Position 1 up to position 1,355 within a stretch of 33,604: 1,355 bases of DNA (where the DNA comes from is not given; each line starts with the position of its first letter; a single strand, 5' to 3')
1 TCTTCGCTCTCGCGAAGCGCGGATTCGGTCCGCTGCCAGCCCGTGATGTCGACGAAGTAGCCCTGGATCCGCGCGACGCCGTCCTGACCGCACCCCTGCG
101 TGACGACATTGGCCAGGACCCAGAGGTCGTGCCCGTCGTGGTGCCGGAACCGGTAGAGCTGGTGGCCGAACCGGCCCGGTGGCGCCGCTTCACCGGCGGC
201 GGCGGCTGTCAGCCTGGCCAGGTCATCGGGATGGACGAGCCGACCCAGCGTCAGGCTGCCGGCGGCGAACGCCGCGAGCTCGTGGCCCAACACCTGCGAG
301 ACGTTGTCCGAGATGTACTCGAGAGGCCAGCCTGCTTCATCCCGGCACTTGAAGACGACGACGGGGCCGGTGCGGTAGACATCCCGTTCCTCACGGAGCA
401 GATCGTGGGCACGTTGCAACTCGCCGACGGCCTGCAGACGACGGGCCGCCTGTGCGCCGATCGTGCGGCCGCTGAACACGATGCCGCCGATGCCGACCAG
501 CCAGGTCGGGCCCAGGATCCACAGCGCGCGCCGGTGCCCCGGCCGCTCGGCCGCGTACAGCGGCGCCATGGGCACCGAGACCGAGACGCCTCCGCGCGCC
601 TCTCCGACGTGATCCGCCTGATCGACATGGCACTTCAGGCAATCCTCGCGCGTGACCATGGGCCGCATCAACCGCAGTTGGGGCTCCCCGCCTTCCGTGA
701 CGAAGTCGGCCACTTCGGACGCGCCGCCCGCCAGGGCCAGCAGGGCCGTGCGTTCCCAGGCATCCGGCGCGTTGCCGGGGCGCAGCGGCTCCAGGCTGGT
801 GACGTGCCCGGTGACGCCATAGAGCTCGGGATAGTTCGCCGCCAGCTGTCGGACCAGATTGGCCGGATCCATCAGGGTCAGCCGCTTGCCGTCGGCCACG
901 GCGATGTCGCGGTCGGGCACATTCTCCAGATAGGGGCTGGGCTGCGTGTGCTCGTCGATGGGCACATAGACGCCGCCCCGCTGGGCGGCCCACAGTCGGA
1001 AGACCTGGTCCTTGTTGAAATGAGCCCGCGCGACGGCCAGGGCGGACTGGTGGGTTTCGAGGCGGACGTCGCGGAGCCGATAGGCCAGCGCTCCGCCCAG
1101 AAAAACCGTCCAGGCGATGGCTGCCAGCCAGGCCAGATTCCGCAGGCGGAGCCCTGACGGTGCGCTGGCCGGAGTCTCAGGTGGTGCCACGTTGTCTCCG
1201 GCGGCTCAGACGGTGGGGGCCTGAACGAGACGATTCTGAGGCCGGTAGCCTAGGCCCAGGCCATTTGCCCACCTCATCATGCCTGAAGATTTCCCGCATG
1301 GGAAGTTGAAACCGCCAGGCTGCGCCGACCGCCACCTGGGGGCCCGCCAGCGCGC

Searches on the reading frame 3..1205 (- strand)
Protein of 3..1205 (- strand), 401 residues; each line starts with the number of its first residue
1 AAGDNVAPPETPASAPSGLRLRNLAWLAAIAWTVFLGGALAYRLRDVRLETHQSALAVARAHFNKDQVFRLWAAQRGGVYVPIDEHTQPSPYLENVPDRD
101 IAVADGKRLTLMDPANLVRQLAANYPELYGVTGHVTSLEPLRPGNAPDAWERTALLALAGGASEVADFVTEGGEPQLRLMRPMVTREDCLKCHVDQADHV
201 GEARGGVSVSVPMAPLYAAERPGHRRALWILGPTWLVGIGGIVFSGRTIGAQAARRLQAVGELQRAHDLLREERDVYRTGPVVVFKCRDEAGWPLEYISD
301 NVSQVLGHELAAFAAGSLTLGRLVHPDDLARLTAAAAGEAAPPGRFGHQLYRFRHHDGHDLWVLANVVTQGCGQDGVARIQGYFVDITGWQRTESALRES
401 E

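Call 12: search_protein_families(library=pfam, proteins=[window:3-1205:-], max_evalue=0.00001)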
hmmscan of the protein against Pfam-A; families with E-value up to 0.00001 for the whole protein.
window:3-1205:- (401 aa): 2 families
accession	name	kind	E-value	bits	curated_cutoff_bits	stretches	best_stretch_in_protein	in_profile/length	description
PF11845.13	Tll0287-like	-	2.6e-14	54.3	24.1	1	97-212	32-144/144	Tll0287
PF08447.18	PAS_3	-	9.8e-09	35.8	25.6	1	297-381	3-86/89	PAS fold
